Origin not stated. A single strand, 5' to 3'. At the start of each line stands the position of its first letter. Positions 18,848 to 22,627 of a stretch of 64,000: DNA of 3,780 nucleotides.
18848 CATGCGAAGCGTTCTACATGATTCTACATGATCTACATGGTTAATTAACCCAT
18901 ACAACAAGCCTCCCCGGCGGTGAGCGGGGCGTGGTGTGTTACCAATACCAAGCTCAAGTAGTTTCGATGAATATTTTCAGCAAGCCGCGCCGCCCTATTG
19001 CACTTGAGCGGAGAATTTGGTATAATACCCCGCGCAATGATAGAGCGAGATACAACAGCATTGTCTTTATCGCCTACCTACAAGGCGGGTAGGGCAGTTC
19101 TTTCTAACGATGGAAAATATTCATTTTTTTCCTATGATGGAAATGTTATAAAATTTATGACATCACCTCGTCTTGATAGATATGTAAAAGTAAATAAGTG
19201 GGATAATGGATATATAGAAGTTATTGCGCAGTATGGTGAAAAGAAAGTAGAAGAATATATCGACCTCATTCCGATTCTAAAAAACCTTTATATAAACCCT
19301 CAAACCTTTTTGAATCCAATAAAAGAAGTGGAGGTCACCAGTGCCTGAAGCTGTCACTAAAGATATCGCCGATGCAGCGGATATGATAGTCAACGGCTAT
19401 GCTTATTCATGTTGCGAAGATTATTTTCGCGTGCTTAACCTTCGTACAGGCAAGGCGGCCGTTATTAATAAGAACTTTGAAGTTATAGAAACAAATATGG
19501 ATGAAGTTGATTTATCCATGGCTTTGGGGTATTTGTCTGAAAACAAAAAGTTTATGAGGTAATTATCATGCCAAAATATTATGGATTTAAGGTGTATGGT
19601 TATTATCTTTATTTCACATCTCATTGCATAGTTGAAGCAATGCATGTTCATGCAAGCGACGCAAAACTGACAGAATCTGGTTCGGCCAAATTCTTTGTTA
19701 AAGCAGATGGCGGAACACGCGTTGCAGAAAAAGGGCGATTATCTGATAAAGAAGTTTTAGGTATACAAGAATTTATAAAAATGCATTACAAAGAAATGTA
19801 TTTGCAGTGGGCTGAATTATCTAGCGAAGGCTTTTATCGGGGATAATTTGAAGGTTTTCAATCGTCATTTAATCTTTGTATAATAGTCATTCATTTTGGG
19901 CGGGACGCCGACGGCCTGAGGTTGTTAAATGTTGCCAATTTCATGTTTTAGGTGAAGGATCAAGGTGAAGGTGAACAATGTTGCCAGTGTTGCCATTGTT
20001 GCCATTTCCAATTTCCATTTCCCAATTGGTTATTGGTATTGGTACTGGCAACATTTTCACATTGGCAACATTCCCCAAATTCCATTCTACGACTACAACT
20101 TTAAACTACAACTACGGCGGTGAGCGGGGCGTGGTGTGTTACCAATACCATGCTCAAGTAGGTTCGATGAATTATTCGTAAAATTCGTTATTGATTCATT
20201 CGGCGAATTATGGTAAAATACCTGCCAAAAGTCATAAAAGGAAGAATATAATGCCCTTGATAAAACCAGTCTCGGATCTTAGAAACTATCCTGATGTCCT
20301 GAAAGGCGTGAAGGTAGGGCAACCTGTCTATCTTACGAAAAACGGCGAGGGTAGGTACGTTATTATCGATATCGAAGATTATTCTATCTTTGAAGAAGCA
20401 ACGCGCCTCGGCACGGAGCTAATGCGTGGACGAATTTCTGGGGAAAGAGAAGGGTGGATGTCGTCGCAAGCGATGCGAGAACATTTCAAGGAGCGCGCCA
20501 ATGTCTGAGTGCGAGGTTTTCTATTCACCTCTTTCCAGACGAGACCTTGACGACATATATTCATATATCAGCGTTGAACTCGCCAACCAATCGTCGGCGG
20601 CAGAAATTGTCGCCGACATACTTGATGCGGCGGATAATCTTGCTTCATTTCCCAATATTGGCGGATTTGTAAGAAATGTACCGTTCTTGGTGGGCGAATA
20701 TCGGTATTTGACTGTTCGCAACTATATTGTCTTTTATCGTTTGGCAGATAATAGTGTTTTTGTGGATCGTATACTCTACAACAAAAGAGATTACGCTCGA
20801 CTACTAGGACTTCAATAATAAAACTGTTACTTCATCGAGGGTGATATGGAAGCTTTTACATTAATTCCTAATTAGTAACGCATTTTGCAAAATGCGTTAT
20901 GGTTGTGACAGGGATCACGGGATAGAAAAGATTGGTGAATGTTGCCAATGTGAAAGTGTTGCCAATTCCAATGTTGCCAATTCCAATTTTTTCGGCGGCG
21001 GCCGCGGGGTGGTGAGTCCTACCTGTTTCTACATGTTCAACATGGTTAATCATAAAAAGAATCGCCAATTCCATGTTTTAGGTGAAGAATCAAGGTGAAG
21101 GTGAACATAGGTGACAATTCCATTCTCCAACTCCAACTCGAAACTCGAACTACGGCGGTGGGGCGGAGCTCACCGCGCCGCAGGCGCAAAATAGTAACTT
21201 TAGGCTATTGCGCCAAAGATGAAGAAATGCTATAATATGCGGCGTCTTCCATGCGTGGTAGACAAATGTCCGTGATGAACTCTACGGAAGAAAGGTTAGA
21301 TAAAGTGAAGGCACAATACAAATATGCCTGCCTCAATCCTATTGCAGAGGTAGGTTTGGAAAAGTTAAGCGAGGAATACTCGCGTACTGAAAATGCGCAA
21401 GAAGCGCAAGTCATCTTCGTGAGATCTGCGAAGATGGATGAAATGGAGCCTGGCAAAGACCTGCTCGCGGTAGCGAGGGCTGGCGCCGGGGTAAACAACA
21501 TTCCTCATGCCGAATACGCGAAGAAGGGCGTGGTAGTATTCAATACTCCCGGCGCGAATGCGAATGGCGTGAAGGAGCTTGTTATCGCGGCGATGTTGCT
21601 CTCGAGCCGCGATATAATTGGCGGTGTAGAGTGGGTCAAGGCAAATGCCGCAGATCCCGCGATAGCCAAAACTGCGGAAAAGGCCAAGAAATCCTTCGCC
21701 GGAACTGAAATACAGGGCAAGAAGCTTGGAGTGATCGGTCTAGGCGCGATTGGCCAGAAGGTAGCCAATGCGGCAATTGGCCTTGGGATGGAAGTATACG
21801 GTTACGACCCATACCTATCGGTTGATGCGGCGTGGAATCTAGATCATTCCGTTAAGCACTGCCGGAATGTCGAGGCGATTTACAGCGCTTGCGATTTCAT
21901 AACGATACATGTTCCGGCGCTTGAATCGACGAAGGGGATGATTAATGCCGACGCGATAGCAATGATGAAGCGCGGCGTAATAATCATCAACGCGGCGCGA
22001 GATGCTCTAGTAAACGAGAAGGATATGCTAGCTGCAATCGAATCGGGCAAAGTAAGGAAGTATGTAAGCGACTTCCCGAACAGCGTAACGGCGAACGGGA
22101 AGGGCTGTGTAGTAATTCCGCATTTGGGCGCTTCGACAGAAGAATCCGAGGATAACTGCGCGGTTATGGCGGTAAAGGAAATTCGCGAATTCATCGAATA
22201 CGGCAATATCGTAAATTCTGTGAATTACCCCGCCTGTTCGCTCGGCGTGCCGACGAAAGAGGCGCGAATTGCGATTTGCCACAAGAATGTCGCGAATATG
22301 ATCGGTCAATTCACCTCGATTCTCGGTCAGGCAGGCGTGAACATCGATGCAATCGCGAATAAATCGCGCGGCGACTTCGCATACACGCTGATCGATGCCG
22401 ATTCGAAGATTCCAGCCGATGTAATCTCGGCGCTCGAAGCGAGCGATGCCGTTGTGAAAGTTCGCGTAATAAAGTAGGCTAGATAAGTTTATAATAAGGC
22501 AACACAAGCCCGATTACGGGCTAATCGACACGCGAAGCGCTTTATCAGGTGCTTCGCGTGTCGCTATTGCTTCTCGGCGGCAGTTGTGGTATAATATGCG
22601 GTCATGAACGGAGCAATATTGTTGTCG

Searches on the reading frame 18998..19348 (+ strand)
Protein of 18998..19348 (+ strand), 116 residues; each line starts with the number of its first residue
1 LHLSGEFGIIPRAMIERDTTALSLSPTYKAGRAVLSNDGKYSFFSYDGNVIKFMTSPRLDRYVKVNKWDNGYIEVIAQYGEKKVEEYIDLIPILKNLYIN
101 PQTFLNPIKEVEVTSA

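Call 8: search_protein_families(library=pfam, proteins=[window:18998-19348:+], max_evalue=0.01)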
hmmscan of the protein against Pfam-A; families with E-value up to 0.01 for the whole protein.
window:18998-19348:+ (116 aa): 1 family
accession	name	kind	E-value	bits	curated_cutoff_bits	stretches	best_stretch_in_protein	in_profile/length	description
PF24849.1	DUF7724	-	7.7e-33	112.8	27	1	32-114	2-86/88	Domain of unknown function (DUF7724)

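Call 39: find_homologous_proteins(query=window:19037-19345:+, max_evalue=0.001)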
Query window:19037-19345:+ (103 aa): 170 proteins with E <= 0.001 among 172 candidates; the best 120 are listed.
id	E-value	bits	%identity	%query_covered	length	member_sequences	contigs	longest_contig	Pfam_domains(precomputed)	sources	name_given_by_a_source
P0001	1.3e-61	223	100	100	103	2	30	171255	PF24849.3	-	-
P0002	4.7e-34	134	71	83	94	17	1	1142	PF24849.3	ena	-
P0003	1.1e-33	133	68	84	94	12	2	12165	PF24849.3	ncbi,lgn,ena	-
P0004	1.3e-33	133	68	84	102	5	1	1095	PF24849.3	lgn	-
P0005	8.8e-33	130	67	83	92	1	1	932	PF24849.3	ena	-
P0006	9.0e-33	130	67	83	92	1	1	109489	PF24849.3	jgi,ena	-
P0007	9.8e-33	130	97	61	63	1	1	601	PF24849.3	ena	-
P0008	2.2e-32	129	69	83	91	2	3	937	PF24849.3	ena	-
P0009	2.3e-32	129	69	83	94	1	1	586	PF24849.3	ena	-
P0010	6.0e-32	127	69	83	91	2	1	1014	PF24849.3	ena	-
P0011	1.9e-31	126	70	82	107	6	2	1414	PF24849.3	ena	-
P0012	3.8e-30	122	62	92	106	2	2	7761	PF24849.3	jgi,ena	jgi:hypothetical protein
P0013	2.1e-28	116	64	82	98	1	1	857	PF24849.3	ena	-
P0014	4.4e-28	115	65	79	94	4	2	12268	PF24849.3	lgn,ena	-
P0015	2.8e-27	113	63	83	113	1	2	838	PF24849.3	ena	-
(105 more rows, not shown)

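Call 40: find_encoding_contigs(protein=P0006, flank=6000, max_places=3)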
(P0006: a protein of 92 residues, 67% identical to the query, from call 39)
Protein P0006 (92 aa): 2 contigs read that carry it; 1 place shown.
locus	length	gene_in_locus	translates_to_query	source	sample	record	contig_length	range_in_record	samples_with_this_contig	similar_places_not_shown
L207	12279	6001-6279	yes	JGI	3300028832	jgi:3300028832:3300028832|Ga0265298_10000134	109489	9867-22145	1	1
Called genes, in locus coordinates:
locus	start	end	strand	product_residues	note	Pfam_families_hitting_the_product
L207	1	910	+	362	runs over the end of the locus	PF20706:GT4-conflict, PF00534:Glycos_transf_1, PF13692:Glyco_trans_1_4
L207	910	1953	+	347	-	-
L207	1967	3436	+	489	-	PF04932:Wzy_C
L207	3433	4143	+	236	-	PF01522:Polysacc_deac_1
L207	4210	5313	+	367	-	PF13439:Glyco_transf_4, PF13579:Glyco_trans_4_4, PF20706:GT4-conflict, PF00534:Glycos_transf_1, PF13692:Glyco_trans_1_4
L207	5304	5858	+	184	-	PF00132:Hexapep, PF14602:Hexapep_2 (weak)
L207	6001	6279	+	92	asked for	PF24849:DUF7724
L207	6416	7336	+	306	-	PF00535:Glycos_transf_2, PF10111:Glyco_tranf_2_2, PF13641:Glyco_tranf_2_3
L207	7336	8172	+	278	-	PF01501:Glyco_transf_8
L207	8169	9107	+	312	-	PF13579:Glyco_trans_4_4 (weak), PF13439:Glyco_transf_4 (weak), PF00534:Glycos_transf_1 (faint), PF13692:Glyco_trans_1_4 (weak)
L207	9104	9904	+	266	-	PF00535:Glycos_transf_2, PF13641:Glyco_tranf_2_3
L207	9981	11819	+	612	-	PF00112:Peptidase_C1, PF03051:Peptidase_C1_2 (faint), PF18560:Lectin_like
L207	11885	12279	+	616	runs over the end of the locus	PF01264:Chorismate_synt, PF01761:DHQ_synthase, PF24621:DHQS_C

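Call 41: find_encoding_contigs(protein=P0003, flank=6000, max_places=3)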
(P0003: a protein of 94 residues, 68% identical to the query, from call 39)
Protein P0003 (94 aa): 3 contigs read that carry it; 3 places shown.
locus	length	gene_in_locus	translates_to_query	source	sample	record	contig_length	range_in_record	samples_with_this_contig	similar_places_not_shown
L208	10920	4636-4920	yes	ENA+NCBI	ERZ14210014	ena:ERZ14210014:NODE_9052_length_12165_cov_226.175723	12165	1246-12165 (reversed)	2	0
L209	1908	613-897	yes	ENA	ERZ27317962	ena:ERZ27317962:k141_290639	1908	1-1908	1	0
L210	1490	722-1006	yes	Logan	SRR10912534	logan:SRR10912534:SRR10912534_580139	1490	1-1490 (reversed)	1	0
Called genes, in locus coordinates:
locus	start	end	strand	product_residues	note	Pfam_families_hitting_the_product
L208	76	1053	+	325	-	PF04932:Wzy_C (weak)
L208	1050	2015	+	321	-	-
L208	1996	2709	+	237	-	PF01522:Polysacc_deac_1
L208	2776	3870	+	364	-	PF13439:Glyco_transf_4, PF13579:Glyco_trans_4_4, PF20706:GT4-conflict (weak), PF00534:Glycos_transf_1, PF13692:Glyco_trans_1_4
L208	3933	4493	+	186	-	PF00132:Hexapep, PF14602:Hexapep_2 (weak)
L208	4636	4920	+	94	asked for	PF24849:DUF7724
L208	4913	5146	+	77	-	PF24848:DUF7723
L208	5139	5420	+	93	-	PF13711:DUF4160 (weak)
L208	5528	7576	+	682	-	PF01943:Polysacc_synt, PF13440:Polysacc_synt_3, PF11380:Stealth_CR2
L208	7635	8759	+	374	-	PF01637:ATPase_2 (weak), PF13191:AAA_16 (weak), PF13173:AAA_14 (faint)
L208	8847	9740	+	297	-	PF00535:Glycos_transf_2, PF10111:Glyco_tranf_2_2 (faint)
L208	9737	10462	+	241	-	PF01755:Glyco_transf_25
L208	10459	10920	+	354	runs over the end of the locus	PF13692:Glyco_trans_1_4, PF00534:Glycos_transf_1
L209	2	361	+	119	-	?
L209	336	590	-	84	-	-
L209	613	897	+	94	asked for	PF24849:DUF7724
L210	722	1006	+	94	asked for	PF24849:DUF7724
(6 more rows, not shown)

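Call 42: find_encoding_contigs(protein=P0014, flank=6000, max_places=3)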
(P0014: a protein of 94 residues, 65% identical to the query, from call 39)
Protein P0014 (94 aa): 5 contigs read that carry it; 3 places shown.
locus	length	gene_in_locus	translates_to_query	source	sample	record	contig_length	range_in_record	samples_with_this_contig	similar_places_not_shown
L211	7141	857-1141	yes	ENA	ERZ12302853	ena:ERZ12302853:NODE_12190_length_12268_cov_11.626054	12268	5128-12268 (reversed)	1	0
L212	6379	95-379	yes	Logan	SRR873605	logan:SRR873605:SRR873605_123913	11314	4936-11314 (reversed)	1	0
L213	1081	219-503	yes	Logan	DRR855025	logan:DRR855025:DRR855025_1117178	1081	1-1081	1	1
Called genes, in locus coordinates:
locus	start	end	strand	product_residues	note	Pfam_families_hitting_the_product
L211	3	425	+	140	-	?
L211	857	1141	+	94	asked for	PF24849:DUF7724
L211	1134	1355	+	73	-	PF24848:DUF7723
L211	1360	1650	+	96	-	-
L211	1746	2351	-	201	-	-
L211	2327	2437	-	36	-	-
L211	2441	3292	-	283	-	PF00037:Fer4 (weak), PF12797:Fer4_2 (faint), PF12837:Fer4_6 (faint), PF12838:Fer4_7 (weak), PF13183:Fer4_8 (faint), PF13187:Fer4_9 (faint), PF14697:Fer4_21 (weak), PF00037:Fer4 (weak), +2 more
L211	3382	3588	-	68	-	-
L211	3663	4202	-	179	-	-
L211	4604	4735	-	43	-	-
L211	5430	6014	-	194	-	-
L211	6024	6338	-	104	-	-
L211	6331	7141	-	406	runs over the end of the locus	PF03350:UPF0114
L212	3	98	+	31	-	?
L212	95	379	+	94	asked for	PF24849:DUF7724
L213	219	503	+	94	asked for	PF24849:DUF7724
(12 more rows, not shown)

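Call 88: search_protein_families(library=padloc, proteins=[window:19037-19348:+], max_evalue=0.01)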
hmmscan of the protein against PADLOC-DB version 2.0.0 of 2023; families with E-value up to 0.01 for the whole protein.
window:19037-19348:+ (103 aa): 0 families

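Call 89: search_solved_structures(query=window:19037-19348:+, max_evalue=1)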
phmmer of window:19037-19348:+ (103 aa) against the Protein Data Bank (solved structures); distinct sequences matched with E-value up to 1: 2.
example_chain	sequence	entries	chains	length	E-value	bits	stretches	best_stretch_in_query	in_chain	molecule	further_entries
9hu9_A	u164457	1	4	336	0.77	13.2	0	54-90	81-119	Glucosyltransferase 3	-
9htx_A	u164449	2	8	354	0.84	13.1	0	54-90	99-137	Glucosyltransferase 3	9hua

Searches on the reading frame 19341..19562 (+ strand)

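Call 8: search_protein_families(library=pfam, proteins=[window:19341-19562:+], max_evalue=0.01)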
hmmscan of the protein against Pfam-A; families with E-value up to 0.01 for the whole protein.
window:19341-19562:+ (73 aa): 1 family
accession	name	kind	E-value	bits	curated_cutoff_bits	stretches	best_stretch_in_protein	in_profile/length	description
PF24848.1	DUF7723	-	3.3e-25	88.3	27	1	6-72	4-71/71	Family of unknown function (DUF7723)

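Call 88: search_protein_families(library=padloc, proteins=[window:19341-19562:+], max_evalue=0.01)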
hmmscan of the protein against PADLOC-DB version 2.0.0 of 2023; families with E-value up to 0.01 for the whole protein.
window:19341-19562:+ (73 aa): 0 families

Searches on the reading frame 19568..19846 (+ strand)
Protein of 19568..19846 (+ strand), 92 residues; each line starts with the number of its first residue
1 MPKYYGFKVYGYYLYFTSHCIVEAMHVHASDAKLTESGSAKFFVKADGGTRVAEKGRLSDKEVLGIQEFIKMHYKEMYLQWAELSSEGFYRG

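Call 8: search_protein_families(library=pfam, proteins=[window:19568-19846:+], max_evalue=0.01)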
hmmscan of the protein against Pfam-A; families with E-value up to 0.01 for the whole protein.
window:19568-19846:+ (92 aa): 1 family
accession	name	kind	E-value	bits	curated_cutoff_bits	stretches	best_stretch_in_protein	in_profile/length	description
PF13711.11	DUF4160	-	7.5e-09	36.1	23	1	11-81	1-64/65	Domain of unknown function (DUF4160)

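Call 19: find_encoding_contigs(protein=window:19568-19846:+, flank=10000, max_places=10)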
Protein window:19568-19846:+ (92 aa): 24 contigs read that carry it; 6 places shown.
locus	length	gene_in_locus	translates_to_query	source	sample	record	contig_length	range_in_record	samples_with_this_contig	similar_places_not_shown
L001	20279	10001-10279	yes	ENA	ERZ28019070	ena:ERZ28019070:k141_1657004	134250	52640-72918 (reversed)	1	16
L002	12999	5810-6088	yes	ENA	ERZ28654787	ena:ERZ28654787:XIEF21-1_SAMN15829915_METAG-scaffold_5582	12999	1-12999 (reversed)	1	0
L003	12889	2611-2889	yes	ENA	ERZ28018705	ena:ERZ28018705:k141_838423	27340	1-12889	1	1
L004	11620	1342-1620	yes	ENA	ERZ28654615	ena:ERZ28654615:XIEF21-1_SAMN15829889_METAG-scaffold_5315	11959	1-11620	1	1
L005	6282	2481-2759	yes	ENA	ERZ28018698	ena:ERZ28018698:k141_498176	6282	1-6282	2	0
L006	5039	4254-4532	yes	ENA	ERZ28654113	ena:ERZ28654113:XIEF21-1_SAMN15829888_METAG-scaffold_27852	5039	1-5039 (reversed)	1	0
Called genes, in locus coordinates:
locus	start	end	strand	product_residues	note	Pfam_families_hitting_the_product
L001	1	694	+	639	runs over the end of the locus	PF00933:Glyco_hydro_3, PF01915:Glyco_hydro_3_C, PF14310:Fn3-like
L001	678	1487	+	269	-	PF03193:RsgA_GTPase, PF02421:FeoB_N (faint), PF00005:ABC_tran (weak), PF01926:MMR_HSR1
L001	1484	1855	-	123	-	-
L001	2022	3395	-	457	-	PF02812:ELFV_dehydrog_N, PF00208:ELFV_dehydrog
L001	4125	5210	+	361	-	PF17761:DUF1016_N, PF06250:YhcG_C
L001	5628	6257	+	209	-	PF17836:PglD_N (weak), PF00132:Hexapep (faint), PF25087:GMPPB_C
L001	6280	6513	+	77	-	-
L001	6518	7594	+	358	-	PF08545:ACP_syn_III, PF08541:ACP_syn_III_C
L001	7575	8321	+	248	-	PF23441:SDR, PF00106:adh_short, PF08659:KR, PF13561:adh_short_C2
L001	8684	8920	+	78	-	-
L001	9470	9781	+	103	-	PF24849:DUF7724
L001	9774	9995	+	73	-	PF24848:DUF7723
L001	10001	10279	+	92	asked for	PF13711:DUF4160 (weak)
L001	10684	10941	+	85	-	-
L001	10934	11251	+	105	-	PF05016:ParE_toxin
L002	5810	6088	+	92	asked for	PF13711:DUF4160 (weak)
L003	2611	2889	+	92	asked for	PF13711:DUF4160 (weak)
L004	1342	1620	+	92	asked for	PF13711:DUF4160 (weak)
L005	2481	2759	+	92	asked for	PF13711:DUF4160 (weak)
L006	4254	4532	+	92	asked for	PF13711:DUF4160 (weak)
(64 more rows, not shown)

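Call 88: search_protein_families(library=padloc, proteins=[window:19568-19846:+], max_evalue=0.01)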
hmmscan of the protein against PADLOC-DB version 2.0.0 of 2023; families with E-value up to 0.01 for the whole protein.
window:19568-19846:+ (92 aa): 0 families

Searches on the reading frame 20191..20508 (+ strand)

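Call 8: search_protein_families(library=pfam, proteins=[window:20191-20508:+], max_evalue=0.01)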
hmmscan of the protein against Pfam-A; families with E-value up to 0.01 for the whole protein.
window:20191-20508:+ (105 aa): 1 family
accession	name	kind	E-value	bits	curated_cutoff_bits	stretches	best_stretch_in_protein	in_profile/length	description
PF02604.26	PhdYeFM_antitox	-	8.2e-05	22.7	29.8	1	25-71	4-51/74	Antitoxin Phd_YefM, type II toxin-antitoxin system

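Call 70: search_protein_families(library=pfam, proteins=[window:20251-20508:+], max_evalue=0.1)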
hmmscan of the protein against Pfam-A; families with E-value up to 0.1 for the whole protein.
window:20251-20508:+ (85 aa): 1 family
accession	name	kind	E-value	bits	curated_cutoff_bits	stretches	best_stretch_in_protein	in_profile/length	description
PF02604.26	PhdYeFM_antitox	-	4.6e-05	23.5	29.8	1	5-51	4-51/74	Antitoxin Phd_YefM, type II toxin-antitoxin system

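Call 88: search_protein_families(library=padloc, proteins=[window:20251-20508:+], max_evalue=0.01)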
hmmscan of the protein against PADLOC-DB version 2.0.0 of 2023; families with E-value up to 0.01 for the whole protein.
window:20251-20508:+ (85 aa): 0 families

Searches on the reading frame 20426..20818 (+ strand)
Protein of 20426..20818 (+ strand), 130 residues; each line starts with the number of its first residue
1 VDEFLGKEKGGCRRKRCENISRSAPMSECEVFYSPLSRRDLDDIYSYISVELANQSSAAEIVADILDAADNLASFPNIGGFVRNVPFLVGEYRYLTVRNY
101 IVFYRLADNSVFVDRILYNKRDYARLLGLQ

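Call 8: search_protein_families(library=pfam, proteins=[window:20426-20818:+], max_evalue=0.01)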
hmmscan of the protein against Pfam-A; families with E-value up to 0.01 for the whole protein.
window:20426-20818:+ (130 aa): 1 family
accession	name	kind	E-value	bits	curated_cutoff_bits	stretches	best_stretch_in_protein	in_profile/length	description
PF05016.21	ParE_toxin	-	5e-13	49.9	23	1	31-123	1-89/89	ParE toxin of type II toxin-antitoxin system, parDE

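Call 88: search_protein_families(library=padloc, proteins=[window:20501-20818:+], max_evalue=0.01)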
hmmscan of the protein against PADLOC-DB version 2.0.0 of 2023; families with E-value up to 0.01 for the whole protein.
window:20501-20818:+ (105 aa): 0 families

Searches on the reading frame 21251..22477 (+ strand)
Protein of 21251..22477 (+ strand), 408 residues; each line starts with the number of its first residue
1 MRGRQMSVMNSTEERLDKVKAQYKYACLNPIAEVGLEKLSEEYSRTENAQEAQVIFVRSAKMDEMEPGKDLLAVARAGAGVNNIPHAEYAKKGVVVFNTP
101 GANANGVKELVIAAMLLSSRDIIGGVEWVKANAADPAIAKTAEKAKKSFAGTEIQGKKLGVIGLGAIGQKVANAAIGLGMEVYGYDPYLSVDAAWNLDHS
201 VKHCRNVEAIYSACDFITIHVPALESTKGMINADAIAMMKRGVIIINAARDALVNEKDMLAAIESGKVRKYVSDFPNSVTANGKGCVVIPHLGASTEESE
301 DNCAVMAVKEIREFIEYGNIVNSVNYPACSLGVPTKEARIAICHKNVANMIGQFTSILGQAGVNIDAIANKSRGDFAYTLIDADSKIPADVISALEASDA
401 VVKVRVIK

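Call 9: search_protein_families(library=pfam, proteins=[window:21251-22477:+], max_evalue=0.01)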
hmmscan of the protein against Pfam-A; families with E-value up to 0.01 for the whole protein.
window:21251-22477:+ (408 aa): 7 families
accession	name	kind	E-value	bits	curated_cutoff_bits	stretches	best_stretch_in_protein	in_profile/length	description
PF02826.25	2-Hacid_dh_C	-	4.8e-39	134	25.1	1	113-275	2-153/178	D-isomer specific 2-hydroxyacid dehydrogenase, NAD binding domain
PF00389.36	2-Hacid_dh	-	1.3e-15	57.7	24.6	1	44-325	32-134/134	D-isomer specific 2-hydroxyacid dehydrogenase, catalytic domain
PF03446.21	NAD_binding_2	-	1.2e-07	32.3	21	1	158-253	1-97/161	NAD binding domain of 6-phosphogluconate dehydrogenase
PF01262.27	AlaDh_PNT_C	-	0.00018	21.4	23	1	154-251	26-131/214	Alanine dehydrogenase/PNT, C-terminal domain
PF22660.2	RS_preATP-grasp-like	-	0.0012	19.7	27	1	157-222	2-71/98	Ribonucleotide synthetase preATP-grasp domain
PF01842.31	ACT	-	0.0042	17.3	27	1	350-397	13-63/66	ACT domain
PF03807.23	F420_oxidored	-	0.0055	17.7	21.6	0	158-225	1-73/94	NADP oxidoreductase coenzyme F420-dependent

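Call 24: find_related_loci(query=window:21251-22477:+, collection=genome_contigs, flank=10000)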
Query window:21251-22477:+ (408 aa) in genome_contigs; peptide patterns used: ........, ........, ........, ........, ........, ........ (x = any residue, [..] = any of these).
600 stretches matched a pattern (row limit reached: there are more); 596 encode a relative of the query (tblastn E <= 1e-3); the best 80 are kept; 80 distinct loci.
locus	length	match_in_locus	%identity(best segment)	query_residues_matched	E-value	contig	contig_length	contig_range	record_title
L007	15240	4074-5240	82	20-408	0e+0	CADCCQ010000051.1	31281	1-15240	uncultured bacterium isolate RUG14528 genome assembly, contig: RUG14528_asm_51, whole genome shotgun sequence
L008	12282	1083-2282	79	4-408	0e+0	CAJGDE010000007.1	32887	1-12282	MAG: Kiritimatiellae bacterium isolate MAG46 genome assembly, contig: k141_9333333_length_32887_cov_15.9663, whole genom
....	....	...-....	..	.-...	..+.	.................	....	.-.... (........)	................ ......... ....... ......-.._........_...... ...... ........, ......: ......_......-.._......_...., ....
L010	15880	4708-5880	83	18-408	0e+0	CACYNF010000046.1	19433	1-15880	uncultured bacterium isolate RUG12088 genome assembly, contig: RUG12088_asm_46, whole genome shotgun sequence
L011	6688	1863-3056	78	7-408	0e+0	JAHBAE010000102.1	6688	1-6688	MAG: Kiritimatiellae bacterium isolate MB2.95_2 k101_1167016, whole genome shotgun sequence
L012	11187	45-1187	85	20-400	0e+0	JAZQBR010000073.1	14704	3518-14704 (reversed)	MAG: Kiritimatiellia bacterium isolate T1900044640_TS20190106.MAGScoT_cleanbin_000021 SGB_1239_k141_1161469, whole genom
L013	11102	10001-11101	81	12-378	0e+0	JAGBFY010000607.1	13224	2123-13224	MAG: Kiritimatiellae bacterium isolate RGIG9083 Water_deer_Rectum.Co__c1545016, whole genome shotgun sequence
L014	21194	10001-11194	77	7-408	0e+0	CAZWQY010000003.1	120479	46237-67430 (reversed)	MAG TPA_asm: uncultured Lentisphaeraceae bacterium isolate binchicken_co370_218 genome assembly, contig: NODE_202_length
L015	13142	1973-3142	78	9-400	0e+0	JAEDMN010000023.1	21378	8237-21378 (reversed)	MAG: Kiritimatiellae bacterium isolate MAG267 NODE_2186_length_21378_cov_10.256249, whole genome shotgun sequence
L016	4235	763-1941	78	14-408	0e+0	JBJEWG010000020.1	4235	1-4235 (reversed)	MAG: Kiritimatiellia bacterium isolate LOHA37_bin.013 NODE_11923_length_4235_cov_7.212201, whole genome shotgun sequence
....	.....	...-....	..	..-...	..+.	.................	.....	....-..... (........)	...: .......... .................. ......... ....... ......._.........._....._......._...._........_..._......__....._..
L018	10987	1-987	84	72-400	0e+0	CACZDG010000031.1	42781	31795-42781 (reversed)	uncultured bacterium isolate RUG12514 genome assembly, contig: RUG12514_asm_31, whole genome shotgun sequence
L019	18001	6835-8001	67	20-408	3e-176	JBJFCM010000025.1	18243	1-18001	MAG: Lachnospiraceae bacterium isolate PUUB50_bin.024 NODE_1205_length_18243_cov_6.453376, whole genome shotgun sequence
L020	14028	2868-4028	67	22-408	7e-175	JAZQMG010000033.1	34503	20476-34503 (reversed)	MAG: Acetatifactor sp. isolate T1900044606_TS20190072.MAGScoT_cleanbin_000104 SGB_746_k141_2940434, whole genome shotgun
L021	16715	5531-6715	65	13-408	2e-173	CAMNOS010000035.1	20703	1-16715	MAG: uncultured Butyrivibrio sp. isolate SRR1206671_bin.68_metaWRAP_v1.3_MAG genome assembly, contig: NODE.4847_length_2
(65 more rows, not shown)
